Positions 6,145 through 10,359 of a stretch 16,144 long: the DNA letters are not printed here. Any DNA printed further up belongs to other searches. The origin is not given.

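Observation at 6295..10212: Giant secreted protein with three tandem PAP-like metallophosphoesterase domains, only the middle one catalytically intact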

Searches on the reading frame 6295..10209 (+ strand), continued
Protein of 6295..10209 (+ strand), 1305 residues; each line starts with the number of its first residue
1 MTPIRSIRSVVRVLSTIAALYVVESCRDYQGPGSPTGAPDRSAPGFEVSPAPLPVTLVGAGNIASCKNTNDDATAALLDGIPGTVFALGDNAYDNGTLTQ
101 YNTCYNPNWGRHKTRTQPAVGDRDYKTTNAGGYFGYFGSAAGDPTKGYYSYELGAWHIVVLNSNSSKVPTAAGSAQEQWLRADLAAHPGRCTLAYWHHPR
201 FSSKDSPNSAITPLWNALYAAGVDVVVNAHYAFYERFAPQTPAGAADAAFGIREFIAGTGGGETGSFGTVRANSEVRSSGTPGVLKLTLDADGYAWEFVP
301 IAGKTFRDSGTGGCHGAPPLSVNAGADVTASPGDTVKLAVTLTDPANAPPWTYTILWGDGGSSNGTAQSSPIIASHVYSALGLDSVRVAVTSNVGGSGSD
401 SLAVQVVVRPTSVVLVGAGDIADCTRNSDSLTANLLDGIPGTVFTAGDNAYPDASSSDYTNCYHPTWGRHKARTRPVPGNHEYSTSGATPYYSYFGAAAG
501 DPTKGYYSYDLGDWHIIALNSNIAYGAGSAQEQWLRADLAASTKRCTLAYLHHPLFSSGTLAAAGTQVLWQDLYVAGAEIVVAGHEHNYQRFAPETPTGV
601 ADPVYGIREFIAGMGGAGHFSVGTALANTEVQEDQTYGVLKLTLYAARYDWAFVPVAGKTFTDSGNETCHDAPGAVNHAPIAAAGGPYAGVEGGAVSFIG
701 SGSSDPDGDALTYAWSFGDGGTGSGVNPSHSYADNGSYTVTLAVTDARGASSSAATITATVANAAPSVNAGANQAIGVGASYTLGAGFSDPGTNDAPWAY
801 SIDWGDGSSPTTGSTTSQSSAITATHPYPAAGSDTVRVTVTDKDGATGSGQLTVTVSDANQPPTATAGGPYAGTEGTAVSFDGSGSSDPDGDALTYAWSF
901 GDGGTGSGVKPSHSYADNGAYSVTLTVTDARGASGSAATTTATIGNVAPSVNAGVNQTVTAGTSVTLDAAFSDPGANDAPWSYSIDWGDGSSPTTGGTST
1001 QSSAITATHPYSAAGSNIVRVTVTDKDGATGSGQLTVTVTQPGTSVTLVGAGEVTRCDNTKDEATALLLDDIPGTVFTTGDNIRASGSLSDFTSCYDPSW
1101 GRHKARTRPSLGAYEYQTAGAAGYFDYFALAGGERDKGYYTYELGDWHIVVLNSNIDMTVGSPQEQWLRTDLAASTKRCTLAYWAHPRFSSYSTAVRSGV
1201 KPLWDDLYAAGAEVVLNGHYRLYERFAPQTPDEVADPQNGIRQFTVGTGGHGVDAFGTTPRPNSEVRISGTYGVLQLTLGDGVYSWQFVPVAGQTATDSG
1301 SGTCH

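Call 36: find_homologous_proteins(query=window:6295-10209:+, max_evalue=1e-30)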
Query window:6295-10209:+ (1305 aa): 2965 proteins with E <= 1e-30 among 8000 candidates; the best 120 are listed.
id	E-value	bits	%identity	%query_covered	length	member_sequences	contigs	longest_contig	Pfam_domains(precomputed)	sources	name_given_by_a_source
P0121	0.0e+0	2949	100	100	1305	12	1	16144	PF21027.4,PF22352.3,PF00801.27,PF17963.8,PF00149.34,PF18911.7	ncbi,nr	ncbi:MAG TPA: PKD domain-containing protein [Gemmatimonadales bacterium]|nr:PKD domain-containing pr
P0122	0.0e+0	2347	56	75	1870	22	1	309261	PF07495.20,PF22352.3,PF00801.27,PF00149.34,PF02010.22,PF18911.7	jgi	jgi:PKD repeat protein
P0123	0.0e+0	2324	56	78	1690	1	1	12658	PF21027.4,PF22352.3,PF00801.27,PF17963.8,PF00149.34,PF18911.7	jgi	jgi:PKD repeat protein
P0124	0.0e+0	2316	61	79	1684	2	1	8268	PF21027.4,PF22352.3,PF00801.27,PF17963.8,PF00149.34,PF18911.7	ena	-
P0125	0.0e+0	2289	57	96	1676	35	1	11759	PF07495.20,PF21027.4,PF15418.13,PF22352.3,PF00801.27,PF17963.8,PF00149.34,PF17803.8,PF05345.19,PF18911.7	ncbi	-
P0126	0.0e+0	2157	58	62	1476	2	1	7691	PF22352.3,PF00801.27,PF00149.34,PF18911.7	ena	-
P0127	0.0e+0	2151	60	61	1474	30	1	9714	PF22352.3,PF00801.27,PF00149.34,PF18911.7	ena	-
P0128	0.0e+0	2140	70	76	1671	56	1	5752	PF07495.20,PF21027.4,PF15418.13,PF22352.3,PF00801.27,PF17963.8,PF06439.19,PF00149.34,PF18911.7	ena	-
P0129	0.0e+0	2129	61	80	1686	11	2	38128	PF21027.4,PF22352.3,PF00801.27,PF17963.8,PF00149.34,PF18911.7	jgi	jgi:PKD repeat protein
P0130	0.0e+0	2126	66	51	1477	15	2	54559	PF22352.3,PF00801.27,PF17963.8,PF00149.34,PF18911.7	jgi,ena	-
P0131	0.0e+0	2108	63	80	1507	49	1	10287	PF21027.4,PF22352.3,PF00801.27,PF17963.8,PF00149.34,PF18911.7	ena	-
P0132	0.0e+0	2105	60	79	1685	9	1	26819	PF21027.4,PF22352.3,PF00801.27,PF17963.8,PF00149.34,PF18911.7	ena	-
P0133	0.0e+0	2076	60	79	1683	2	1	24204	PF21027.4,PF22352.3,PF00801.27,PF17963.8,PF00149.34,PF19525.5,PF18911.7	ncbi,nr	ncbi:MAG TPA: PKD domain-containing protein [Gemmatimonadales bacterium]|nr:PKD domain-containing pr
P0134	0.0e+0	2067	56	76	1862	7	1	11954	PF07495.20,PF22352.3,PF00801.27,PF00149.34,PF18911.7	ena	-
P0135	0.0e+0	2064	61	79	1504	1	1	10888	PF21027.4,PF22352.3,PF00801.27,PF17963.8,PF00149.34,PF18911.7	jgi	jgi:PKD repeat protein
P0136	0.0e+0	2048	62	79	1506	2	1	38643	PF21027.4,PF22352.3,PF00801.27,PF17963.8,PF00149.34,PF18911.7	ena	-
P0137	0.0e+0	2016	70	99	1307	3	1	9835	PF21027.4,PF22352.3,PF00801.27,PF17963.8,PF00149.34,PF18911.7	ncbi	-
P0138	0.0e+0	2005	58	62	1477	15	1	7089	PF22352.3,PF00801.27,PF00149.34,PF18911.7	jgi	jgi:PKD repeat protein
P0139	0.0e+0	2003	59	63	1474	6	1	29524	PF22352.3,PF00801.27,PF00149.34,PF18911.7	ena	-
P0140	0.0e+0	1996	60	79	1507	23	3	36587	PF21027.4,PF15418.13,PF22352.3,PF00801.27,PF17963.8,PF00149.34,PF18911.7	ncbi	-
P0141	0.0e+0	1993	60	62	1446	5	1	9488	PF22352.3,PF00801.27,PF00149.34,PF18911.7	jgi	jgi:PKD repeat protein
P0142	0.0e+0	1987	68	53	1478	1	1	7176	PF21027.4,PF22352.3,PF00801.27,PF17963.8,PF00149.34,PF18911.7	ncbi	ncbi:MAG: PKD domain-containing protein [Acidobacteriota bacterium]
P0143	0.0e+0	1978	55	63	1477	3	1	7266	PF22352.3,PF00801.27,PF00149.34,PF18911.7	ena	-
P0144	0.0e+0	1933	43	47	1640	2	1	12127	PF07495.20,PF21027.4,PF22352.3,PF00801.27,PF00149.34,PF18911.7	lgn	-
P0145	0.0e+0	1929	61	50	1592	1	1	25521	PF07495.20,PF22352.3,PF00801.27,PF00149.34,PF08329.17,PF02010.22,PF18911.7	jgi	jgi:PKD repeat protein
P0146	0.0e+0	1900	68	99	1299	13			PF21027.4,PF22352.3,PF00801.27,PF17963.8,PF00149.34,PF18911.7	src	-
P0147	0.0e+0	1891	67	98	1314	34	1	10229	PF21027.4,PF22352.3,PF00801.27,PF17963.8,PF00149.34,PF18911.7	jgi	-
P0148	0.0e+0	1883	58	61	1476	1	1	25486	PF22352.3,PF00801.27,PF00149.34,PF18911.7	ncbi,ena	-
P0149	0.0e+0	1882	53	40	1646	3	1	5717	PF07495.20,PF22352.3,PF00801.27,PF00149.34,PF18911.7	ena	-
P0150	0.0e+0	1878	59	63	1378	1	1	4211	PF22352.3,PF00801.27,PF00149.34,PF18911.7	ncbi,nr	ncbi:MAG TPA: PKD domain-containing protein, partial [Gemmatimonadales bacterium]|nr:PKD domain-cont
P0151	0.0e+0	1878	50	41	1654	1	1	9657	PF15418.13,PF22352.3,PF00801.27,PF00149.34,PF18911.7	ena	-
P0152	0.0e+0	1867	66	98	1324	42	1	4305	PF21027.4,PF22352.3,PF00801.27,PF00149.34,PF18911.7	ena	-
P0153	0.0e+0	1852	67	96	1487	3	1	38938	PF21027.4,PF22352.3,PF00801.27,PF06439.19,PF00149.34,PF18911.7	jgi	-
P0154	0.0e+0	1849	59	79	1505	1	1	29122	PF21027.4,PF22352.3,PF00801.27,PF17963.8,PF00149.34,PF17803.8,PF18911.7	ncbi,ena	-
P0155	0.0e+0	1846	65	99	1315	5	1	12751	PF21027.4,PF22352.3,PF00801.27,PF17963.8,PF14008.12,PF00149.34,PF17803.8,PF18911.7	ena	-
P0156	0.0e+0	1827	55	81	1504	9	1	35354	PF21027.4,PF22352.3,PF00801.27,PF17963.8,PF00149.34,PF18911.7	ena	-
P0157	0.0e+0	1822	64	99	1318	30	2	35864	PF21027.4,PF22352.3,PF00801.27,PF17963.8,PF00149.34,PF18911.7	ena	-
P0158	0.0e+0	1819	65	98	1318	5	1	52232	PF21027.4,PF22352.3,PF00801.27,PF17963.8,PF00149.34,PF18911.7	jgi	-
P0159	0.0e+0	1819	64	99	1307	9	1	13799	PF21027.4,PF22352.3,PF00801.27,PF17963.8,PF00149.34,PF18911.7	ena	-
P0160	0.0e+0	1814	65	98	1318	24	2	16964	PF21027.4,PF22352.3,PF00801.27,PF17963.8,PF00149.34,PF18911.7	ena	-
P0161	0.0e+0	1776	51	40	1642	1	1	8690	PF07495.20,PF22352.3,PF00801.27,PF00149.34,PF18911.7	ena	-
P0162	0.0e+0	1775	57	34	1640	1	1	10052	PF22352.3,PF00801.27,PF00149.34,PF18911.7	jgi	jgi:PKD repeat protein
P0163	0.0e+0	1769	51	43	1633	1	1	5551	PF07495.20,PF21027.4,PF22352.3,PF00801.27,PF00149.34,PF18911.7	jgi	jgi:PKD repeat protein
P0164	0.0e+0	1761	50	41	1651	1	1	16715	PF07495.20,PF22352.3,PF00801.27,PF18981.7,PF00149.34,PF19077.7,PF18911.7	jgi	-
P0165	0.0e+0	1758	69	70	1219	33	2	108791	PF21027.4,PF22352.3,PF00801.27,PF17963.8,PF00149.34,PF18911.7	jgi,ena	-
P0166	0.0e+0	1757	51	41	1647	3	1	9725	PF07495.20,PF15418.13,PF22352.3,PF00801.27,PF18981.7,PF00149.34,PF18911.7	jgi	-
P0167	0.0e+0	1756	57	35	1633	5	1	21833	PF07495.20,PF22352.3,PF00801.27,PF00149.34,PF18911.7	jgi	jgi:PKD repeat protein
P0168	0.0e+0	1746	65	96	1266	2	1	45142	PF21027.4,PF22352.3,PF00801.27,PF17963.8,PF00149.34,PF18911.7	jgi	jgi:PKD repeat protein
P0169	0.0e+0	1744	53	39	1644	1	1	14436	PF22352.3,PF00801.27,PF18981.7,PF00149.34,PF18911.7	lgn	-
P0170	0.0e+0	1732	64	96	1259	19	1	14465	PF21027.4,PF22352.3,PF00801.27,PF17963.8,PF00149.34,PF17803.8,PF18911.7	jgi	-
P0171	0.0e+0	1718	63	100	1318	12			PF21027.4,PF22352.3,PF00801.27,PF00149.34,PF18911.7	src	-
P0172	0.0e+0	1717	63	67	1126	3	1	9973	PF22352.3,PF00801.27,PF00149.34,PF18911.7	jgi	jgi:PKD repeat protein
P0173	0.0e+0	1714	51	41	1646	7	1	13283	PF07495.20,PF15418.13,PF22352.3,PF00801.27,PF17963.8,PF00149.34,PF18911.7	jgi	jgi:PKD repeat protein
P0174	0.0e+0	1710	51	41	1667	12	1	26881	PF07495.20,PF22352.3,PF00801.27,PF00149.34,PF02010.22,PF18911.7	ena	-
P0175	0.0e+0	1706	55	35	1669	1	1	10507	PF07495.20,PF22352.3,PF00801.27,PF00149.34,PF18911.7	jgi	jgi:PKD repeat protein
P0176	0.0e+0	1706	63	99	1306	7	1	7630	PF21027.4,PF22352.3,PF00801.27,PF17963.8,PF00149.34,PF18911.7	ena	-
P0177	0.0e+0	1697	61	98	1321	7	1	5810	PF21027.4,PF22352.3,PF00801.27,PF17963.8,PF14008.12,PF00149.34,PF18911.7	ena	-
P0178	0.0e+0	1691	61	98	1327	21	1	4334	PF21027.4,PF22352.3,PF00801.27,PF17963.8,PF00149.34,PF18911.7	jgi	-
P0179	0.0e+0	1690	61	100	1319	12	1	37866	PF21027.4,PF22352.3,PF00801.27,PF17963.8,PF14008.12,PF00149.34,PF18911.7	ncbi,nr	ncbi:MAG TPA: PKD domain-containing protein [Gemmatimonadales bacterium]|nr:PKD domain-containing pr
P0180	0.0e+0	1678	46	80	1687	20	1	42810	PF15418.13,PF22352.3,PF00801.27,PF00149.34,PF02368.25,PF08329.17,PF05345.19,PF02010.22,PF18911.7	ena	-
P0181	0.0e+0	1675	51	75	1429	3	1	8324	PF22352.3,PF00801.27,PF00149.34,PF18911.7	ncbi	-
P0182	0.0e+0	1673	60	99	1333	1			PF21027.4,PF22352.3,PF00801.27,PF17963.8,PF00149.34,PF18911.7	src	-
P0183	0.0e+0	1672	60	98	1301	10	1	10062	PF21027.4,PF22352.3,PF00801.27,PF17963.8,PF00149.34,PF18911.7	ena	-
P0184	0.0e+0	1668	60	99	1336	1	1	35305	PF21027.4,PF22352.3,PF00801.27,PF17963.8,PF00149.34,PF18911.7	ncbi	-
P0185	0.0e+0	1661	61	99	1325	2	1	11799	PF21027.4,PF22352.3,PF00801.27,PF17963.8,PF00149.34,PF18911.7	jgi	-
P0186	0.0e+0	1654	61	100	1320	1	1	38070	PF21027.4,PF22352.3,PF00801.27,PF17963.8,PF00149.34,PF18911.7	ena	-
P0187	0.0e+0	1653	60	100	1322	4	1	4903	PF21027.4,PF22352.3,PF00801.27,PF14008.12,PF00149.34,PF18911.7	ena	-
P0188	0.0e+0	1650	58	99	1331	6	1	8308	PF21027.4,PF22352.3,PF00801.27,PF17963.8,PF14008.12,PF00149.34,PF17803.8,PF18911.7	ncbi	-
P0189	0.0e+0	1650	62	65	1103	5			PF22352.3,PF00801.27,PF00149.34,PF18911.7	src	-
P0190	0.0e+0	1648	61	96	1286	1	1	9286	PF21027.4,PF22352.3,PF00801.27,PF17963.8,PF00149.34,PF18911.7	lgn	-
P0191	0.0e+0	1645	58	76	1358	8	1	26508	PF07495.20,PF22352.3,PF00801.27,PF00149.34,PF08329.17,PF18911.7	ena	-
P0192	0.0e+0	1637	56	63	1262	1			PF22352.3,PF00801.27,PF00149.34,PF18911.7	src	-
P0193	0.0e+0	1635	59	100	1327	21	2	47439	PF21027.4,PF22352.3,PF00801.27,PF17963.8,PF00149.34,PF18911.7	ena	-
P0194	0.0e+0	1630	60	98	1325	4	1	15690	PF21027.4,PF22352.3,PF00801.27,PF17963.8,PF00149.34,PF18911.7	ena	-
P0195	0.0e+0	1610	61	72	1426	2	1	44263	PF21027.4,PF22352.3,PF00801.27,PF00149.34,PF02397.23,PF18911.7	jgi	jgi:lipopolysaccharide/colanic/teichoic acid biosynthesis glycosyltransferase/PKD repeat protein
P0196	0.0e+0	1596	58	100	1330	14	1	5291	PF21027.4,PF22352.3,PF00801.27,PF17963.8,PF00149.34,PF18911.7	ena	-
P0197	0.0e+0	1588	68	64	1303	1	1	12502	PF22352.3,PF00801.27,PF06439.19,PF00149.34,PF18911.7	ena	-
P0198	0.0e+0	1587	56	76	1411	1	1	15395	PF07495.20,PF15418.13,PF22352.3,PF00801.27,PF17963.8,PF00149.34,PF08329.17,PF18911.7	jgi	jgi:PKD repeat protein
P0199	0.0e+0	1582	53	63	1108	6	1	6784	PF00801.27,PF00149.34,PF02368.25,PF18911.7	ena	-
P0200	0.0e+0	1580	69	64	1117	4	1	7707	PF22352.3,PF00801.27,PF17963.8,PF00149.34,PF18911.7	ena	-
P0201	0.0e+0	1580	65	66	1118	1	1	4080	PF22352.3,PF00801.27,PF00149.34,PF18911.7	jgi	jgi:PKD repeat protein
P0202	0.0e+0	1575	60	65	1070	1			PF22352.3,PF00801.27,PF00149.34,PF18911.7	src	-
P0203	0.0e+0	1573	59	98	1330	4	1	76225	PF21027.4,PF22352.3,PF00801.27,PF17963.8,PF00149.34,PF18911.7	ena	-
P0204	0.0e+0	1571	52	41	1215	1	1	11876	PF07495.20,PF22352.3,PF00801.27,PF00149.34,PF18911.7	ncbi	ncbi:MAG: PKD domain-containing protein [Gemmatimonadales bacterium]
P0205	0.0e+0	1567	59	98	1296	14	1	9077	PF21027.4,PF22352.3,PF00801.27,PF17963.8,PF00149.34,PF18911.7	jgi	-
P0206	0.0e+0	1566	67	64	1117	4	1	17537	PF22352.3,PF00801.27,PF00149.34,PF18911.7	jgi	-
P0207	0.0e+0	1564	58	100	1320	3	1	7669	PF21027.4,PF22352.3,PF00801.27,PF17963.8,PF00149.34,PF18911.7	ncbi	-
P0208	0.0e+0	1562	58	100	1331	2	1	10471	PF21027.4,PF22352.3,PF00801.27,PF17963.8,PF00149.34,PF18911.7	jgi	jgi:PKD repeat protein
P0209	0.0e+0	1562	58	99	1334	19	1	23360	PF21027.4,PF22352.3,PF00801.27,PF17963.8,PF00149.34,PF18911.7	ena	-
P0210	0.0e+0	1561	58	98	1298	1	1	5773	PF21027.4,PF22352.3,PF00801.27,PF17963.8,PF00149.34,PF18911.7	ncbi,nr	ncbi:MAG TPA: PKD domain-containing protein [Gemmatimonadales bacterium]|nr:PKD domain-containing pr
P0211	0.0e+0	1559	58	98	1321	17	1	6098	PF21027.4,PF22352.3,PF00801.27,PF17963.8,PF00149.34,PF18911.7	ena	-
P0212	0.0e+0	1556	66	64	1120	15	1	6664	PF22352.3,PF00801.27,PF00149.34,PF18911.7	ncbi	-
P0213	0.0e+0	1554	54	100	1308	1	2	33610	PF22352.3,PF00801.27,PF00149.34,PF02368.25,PF18911.7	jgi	jgi:acid phosphatase type 7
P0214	0.0e+0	1554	66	64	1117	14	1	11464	PF22352.3,PF00801.27,PF00149.34,PF18911.7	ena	-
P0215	0.0e+0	1550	58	100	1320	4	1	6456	PF22352.3,PF00801.27,PF00149.34,PF18911.7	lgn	-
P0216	0.0e+0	1547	66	63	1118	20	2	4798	PF22352.3,PF00801.27,PF00149.34,PF18911.7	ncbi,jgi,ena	-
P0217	0.0e+0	1547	62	75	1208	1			PF21027.4,PF22352.3,PF00801.27,PF17963.8,PF00149.34,PF18911.7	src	-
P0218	0.0e+0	1546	70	64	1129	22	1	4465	PF22352.3,PF00801.27,PF17963.8,PF00149.34,PF18911.7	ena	-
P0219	0.0e+0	1545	58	99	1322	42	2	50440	PF21027.4,PF22352.3,PF00801.27,PF17963.8,PF00149.34,PF18911.7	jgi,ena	-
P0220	0.0e+0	1544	63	67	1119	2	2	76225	PF22352.3,PF00801.27,PF00149.34,PF18911.7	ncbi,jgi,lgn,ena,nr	ncbi:MAG TPA: PKD domain-containing protein [Gemmatimonadales bacterium]|nr:PKD domain-containing pr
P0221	0.0e+0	1540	65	66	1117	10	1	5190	PF22352.3,PF00801.27,PF17963.8,PF00149.34,PF18911.7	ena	-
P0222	0.0e+0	1538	64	66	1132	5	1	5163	PF22352.3,PF00801.27,PF00149.34,PF18911.7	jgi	-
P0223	0.0e+0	1537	68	64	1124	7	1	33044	PF22352.3,PF00801.27,PF00149.34,PF18911.7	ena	-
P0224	0.0e+0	1533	67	48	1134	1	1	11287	PF21027.4,PF15418.13,PF22352.3,PF00801.27,PF18981.7,PF17963.8,PF00149.34,PF17803.8,PF05345.19,PF02010.22,PF18911.7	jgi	-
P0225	0.0e+0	1532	58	99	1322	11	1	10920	PF21027.4,PF22352.3,PF00801.27,PF17963.8,PF00149.34,PF18911.7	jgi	-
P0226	0.0e+0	1531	65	53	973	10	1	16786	PF22352.3,PF00801.27,PF17963.8,PF00149.34,PF18911.7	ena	-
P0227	0.0e+0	1528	64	64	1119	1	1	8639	PF22352.3,PF00801.27,PF00149.34,PF18911.7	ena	-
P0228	0.0e+0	1528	56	64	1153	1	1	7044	PF22352.3,PF00801.27,PF00149.34,PF18911.7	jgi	jgi:PKD repeat protein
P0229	0.0e+0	1524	50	47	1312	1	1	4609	PF07495.20,PF22352.3,PF00801.27,PF00149.34,PF19077.7,PF18911.7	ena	-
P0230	0.0e+0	1519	63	65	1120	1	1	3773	PF22352.3,PF00801.27,PF00149.34,PF18911.7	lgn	-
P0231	0.0e+0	1518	65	65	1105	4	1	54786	PF22352.3,PF00801.27,PF00149.34,PF18911.7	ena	-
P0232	0.0e+0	1517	65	65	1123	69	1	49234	PF22352.3,PF00801.27,PF00149.34,PF18911.7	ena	-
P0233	0.0e+0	1512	55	98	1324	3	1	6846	PF07495.20,PF22352.3,PF00801.27,PF00149.34,PF22359.3,PF02368.25,PF18911.7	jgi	jgi:PKD repeat protein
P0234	0.0e+0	1506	45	79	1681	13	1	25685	PF21027.4,PF22352.3,PF16820.12,PF00801.27,PF17963.8,PF00149.34,PF02368.25,PF08329.17,PF02010.22,PF16967.12,PF18911.7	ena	-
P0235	0.0e+0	1502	66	64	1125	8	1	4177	PF22352.3,PF00801.27,PF00149.34,PF18911.7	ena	-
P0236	0.0e+0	1500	57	99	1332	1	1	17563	PF22352.3,PF00801.27,PF17963.8,PF00149.34,PF18911.7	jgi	jgi:PKD repeat protein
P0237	0.0e+0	1499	64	65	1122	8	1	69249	PF22352.3,PF00801.27,PF00149.34,PF18911.7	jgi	-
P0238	0.0e+0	1499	65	65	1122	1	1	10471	PF22352.3,PF00801.27,PF00149.34,PF18911.7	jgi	jgi:PKD repeat protein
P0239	0.0e+0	1497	54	99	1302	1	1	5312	PF15418.13,PF22352.3,PF00801.27,PF00149.34,PF02368.25,PF18911.7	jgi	jgi:PKD repeat protein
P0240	0.0e+0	1496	62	65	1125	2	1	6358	PF22352.3,PF00801.27,PF00149.34,PF18911.7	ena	-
